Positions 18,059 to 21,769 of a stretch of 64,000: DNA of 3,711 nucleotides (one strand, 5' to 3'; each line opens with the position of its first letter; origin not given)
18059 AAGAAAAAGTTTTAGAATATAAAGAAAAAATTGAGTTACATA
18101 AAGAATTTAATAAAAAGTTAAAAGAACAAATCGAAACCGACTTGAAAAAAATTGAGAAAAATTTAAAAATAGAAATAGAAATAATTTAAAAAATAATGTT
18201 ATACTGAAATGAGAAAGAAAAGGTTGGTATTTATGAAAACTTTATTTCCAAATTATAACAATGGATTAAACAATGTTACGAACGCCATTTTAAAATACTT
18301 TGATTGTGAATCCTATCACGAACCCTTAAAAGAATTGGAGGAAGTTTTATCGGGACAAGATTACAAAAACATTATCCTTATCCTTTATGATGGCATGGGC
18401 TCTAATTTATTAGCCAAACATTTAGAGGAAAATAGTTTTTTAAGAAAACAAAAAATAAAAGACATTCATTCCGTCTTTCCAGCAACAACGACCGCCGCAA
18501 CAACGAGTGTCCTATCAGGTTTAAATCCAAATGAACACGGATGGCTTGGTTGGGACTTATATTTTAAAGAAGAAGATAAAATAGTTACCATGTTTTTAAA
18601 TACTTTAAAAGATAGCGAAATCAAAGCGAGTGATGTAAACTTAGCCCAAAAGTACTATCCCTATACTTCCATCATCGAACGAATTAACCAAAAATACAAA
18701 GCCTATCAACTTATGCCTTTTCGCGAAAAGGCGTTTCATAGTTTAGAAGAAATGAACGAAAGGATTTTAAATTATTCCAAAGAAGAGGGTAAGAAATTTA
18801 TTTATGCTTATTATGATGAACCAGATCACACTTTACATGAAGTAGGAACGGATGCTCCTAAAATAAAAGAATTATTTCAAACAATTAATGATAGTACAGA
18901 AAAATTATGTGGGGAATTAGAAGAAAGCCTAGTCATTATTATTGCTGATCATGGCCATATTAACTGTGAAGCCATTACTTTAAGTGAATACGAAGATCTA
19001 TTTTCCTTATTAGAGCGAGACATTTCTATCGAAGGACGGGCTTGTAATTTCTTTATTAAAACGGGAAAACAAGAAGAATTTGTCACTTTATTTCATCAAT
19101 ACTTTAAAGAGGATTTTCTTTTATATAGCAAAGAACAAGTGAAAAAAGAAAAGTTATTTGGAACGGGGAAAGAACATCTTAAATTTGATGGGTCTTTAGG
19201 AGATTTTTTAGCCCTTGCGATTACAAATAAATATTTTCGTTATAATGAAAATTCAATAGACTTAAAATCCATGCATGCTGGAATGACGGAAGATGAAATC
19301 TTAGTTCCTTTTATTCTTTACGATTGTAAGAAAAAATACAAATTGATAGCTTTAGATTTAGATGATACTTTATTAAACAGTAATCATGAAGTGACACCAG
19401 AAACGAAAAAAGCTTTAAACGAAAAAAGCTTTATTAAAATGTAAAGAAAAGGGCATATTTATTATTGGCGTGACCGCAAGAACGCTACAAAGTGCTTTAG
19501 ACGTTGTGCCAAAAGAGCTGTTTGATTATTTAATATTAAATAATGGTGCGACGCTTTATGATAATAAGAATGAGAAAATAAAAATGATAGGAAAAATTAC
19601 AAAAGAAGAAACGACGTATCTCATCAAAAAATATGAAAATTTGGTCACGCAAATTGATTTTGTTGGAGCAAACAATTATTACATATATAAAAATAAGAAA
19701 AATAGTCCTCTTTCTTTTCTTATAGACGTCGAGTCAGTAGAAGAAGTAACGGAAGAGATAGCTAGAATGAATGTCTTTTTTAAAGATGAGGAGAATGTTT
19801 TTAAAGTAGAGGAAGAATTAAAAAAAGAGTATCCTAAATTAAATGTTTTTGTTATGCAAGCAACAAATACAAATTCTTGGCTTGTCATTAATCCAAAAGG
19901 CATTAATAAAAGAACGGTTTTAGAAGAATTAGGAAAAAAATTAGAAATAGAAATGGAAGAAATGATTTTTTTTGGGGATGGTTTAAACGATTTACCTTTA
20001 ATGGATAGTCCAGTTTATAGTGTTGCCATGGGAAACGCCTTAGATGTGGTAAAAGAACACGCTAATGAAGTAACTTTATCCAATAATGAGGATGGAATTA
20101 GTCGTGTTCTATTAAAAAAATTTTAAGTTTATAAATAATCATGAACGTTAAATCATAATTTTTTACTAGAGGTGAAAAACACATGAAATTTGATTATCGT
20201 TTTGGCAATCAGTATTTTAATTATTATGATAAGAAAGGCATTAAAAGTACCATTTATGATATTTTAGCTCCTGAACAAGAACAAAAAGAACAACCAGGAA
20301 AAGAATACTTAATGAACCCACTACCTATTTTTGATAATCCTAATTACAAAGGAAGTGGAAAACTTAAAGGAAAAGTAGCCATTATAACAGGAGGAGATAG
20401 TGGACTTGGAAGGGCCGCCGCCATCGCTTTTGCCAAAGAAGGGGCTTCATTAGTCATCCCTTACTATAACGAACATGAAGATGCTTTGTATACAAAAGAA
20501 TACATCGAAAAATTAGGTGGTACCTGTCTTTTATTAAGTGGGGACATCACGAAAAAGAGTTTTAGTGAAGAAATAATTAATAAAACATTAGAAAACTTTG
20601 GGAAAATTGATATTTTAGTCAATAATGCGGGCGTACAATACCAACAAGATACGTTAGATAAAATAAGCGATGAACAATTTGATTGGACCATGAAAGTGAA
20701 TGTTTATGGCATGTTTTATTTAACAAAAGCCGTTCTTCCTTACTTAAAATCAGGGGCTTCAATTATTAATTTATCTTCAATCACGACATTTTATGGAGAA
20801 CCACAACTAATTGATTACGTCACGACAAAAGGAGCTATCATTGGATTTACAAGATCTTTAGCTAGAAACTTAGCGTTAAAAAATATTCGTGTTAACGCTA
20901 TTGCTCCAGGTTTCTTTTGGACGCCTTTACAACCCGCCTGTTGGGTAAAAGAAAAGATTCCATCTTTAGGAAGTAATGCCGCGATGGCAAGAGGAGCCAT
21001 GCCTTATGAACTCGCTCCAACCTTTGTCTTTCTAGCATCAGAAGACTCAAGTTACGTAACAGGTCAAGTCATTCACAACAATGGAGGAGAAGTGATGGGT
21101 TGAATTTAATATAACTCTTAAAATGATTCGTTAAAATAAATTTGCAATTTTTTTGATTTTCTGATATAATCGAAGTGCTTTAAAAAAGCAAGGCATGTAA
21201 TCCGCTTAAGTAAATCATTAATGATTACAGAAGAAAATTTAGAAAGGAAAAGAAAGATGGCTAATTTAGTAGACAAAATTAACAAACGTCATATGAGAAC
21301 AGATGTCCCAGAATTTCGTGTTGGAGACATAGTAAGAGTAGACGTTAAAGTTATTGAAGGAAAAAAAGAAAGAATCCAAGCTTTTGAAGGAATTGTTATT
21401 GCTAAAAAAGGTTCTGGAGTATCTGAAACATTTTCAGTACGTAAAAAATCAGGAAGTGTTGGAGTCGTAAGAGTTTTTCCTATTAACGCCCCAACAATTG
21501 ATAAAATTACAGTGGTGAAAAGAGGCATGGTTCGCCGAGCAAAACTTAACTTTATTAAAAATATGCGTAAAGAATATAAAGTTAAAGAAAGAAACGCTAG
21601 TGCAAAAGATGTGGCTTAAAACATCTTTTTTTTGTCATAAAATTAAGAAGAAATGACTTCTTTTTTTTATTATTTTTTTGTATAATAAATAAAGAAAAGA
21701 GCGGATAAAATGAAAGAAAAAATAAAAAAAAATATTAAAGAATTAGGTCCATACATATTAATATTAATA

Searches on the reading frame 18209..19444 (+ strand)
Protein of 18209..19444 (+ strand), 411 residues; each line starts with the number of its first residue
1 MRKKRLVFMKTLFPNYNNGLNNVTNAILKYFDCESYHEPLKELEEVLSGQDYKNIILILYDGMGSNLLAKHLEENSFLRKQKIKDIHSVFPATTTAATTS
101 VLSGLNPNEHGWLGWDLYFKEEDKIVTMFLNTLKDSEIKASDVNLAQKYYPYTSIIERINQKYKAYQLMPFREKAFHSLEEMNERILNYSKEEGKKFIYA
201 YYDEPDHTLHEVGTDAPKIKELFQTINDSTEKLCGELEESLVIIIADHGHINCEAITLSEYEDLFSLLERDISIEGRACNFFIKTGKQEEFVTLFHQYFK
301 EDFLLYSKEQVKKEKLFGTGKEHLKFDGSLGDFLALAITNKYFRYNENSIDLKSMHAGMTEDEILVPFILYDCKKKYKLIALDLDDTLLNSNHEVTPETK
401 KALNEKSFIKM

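Call 65: search_protein_families(library=pfam, proteins=[window:18209-19444:+], max_evalue=0.0001)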
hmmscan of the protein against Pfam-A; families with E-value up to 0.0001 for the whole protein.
window:18209-19444:+ (411 aa): 2 families
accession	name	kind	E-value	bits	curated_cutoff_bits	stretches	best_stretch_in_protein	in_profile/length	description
PF01663.27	Phosphodiest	-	1.2e-18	68.3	23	1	56-348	2-328/342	Type I phosphodiesterase / nucleotide pyrophosphatase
PF08665.17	PglZ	-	6.1e-05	23.5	25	0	191-254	110-176/179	PglZ domain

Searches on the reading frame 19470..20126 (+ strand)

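Call 65: search_protein_families(library=pfam, proteins=[window:19470-20126:+], max_evalue=0.0001)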
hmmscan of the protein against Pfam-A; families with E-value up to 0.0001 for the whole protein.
window:19470-20126:+ (218 aa): 2 families
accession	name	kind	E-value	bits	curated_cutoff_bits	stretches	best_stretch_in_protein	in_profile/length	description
PF08282.18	Hydrolase_3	-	1.2e-35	123.9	20.9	1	2-214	38-255/255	haloacid dehalogenase-like hydrolase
PF05116.19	S6PP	-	8.3e-08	32.6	20.3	1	103-195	122-215/247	Sucrose-6F-phosphate phosphohydrolase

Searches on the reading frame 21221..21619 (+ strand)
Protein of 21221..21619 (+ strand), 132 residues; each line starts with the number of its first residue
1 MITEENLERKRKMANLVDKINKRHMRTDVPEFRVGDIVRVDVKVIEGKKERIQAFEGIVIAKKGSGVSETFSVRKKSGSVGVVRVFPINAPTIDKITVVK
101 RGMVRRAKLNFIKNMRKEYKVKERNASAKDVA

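Call 65: search_protein_families(library=pfam, proteins=[window:21221-21619:+], max_evalue=0.0001)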
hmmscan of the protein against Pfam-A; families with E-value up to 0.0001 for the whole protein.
window:21221-21619:+ (132 aa): 1 family
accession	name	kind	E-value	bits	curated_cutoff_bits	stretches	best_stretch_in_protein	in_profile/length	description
PF01245.26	Ribosomal_L19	-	1.9e-38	131.3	22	1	15-124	1-111/111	Ribosomal protein L19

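Call 75: list_cluster_members(proteins=[window:21221-21616:+, window:58-2634:+, window:7572-8492:+, window:8816-10921:+])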
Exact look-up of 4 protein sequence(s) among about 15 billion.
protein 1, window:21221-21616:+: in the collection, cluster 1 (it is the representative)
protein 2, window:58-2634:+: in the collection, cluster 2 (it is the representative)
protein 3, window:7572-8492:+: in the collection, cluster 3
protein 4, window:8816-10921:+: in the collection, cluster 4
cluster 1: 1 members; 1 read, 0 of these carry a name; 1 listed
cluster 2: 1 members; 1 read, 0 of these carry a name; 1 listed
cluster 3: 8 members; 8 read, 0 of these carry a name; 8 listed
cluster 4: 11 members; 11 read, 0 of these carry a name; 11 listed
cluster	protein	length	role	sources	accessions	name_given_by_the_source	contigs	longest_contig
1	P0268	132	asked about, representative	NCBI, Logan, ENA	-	-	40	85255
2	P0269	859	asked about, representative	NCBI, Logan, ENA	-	-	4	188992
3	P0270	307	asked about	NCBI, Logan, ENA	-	-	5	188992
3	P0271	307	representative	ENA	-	-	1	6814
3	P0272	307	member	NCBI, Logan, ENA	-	-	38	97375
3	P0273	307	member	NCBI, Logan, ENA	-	-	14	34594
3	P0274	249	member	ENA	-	-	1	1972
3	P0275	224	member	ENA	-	-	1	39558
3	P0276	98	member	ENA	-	-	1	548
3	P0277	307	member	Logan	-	-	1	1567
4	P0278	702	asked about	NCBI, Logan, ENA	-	-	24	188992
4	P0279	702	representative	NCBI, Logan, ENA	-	-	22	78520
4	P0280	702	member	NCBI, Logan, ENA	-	-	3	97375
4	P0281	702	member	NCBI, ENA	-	-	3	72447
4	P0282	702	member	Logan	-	-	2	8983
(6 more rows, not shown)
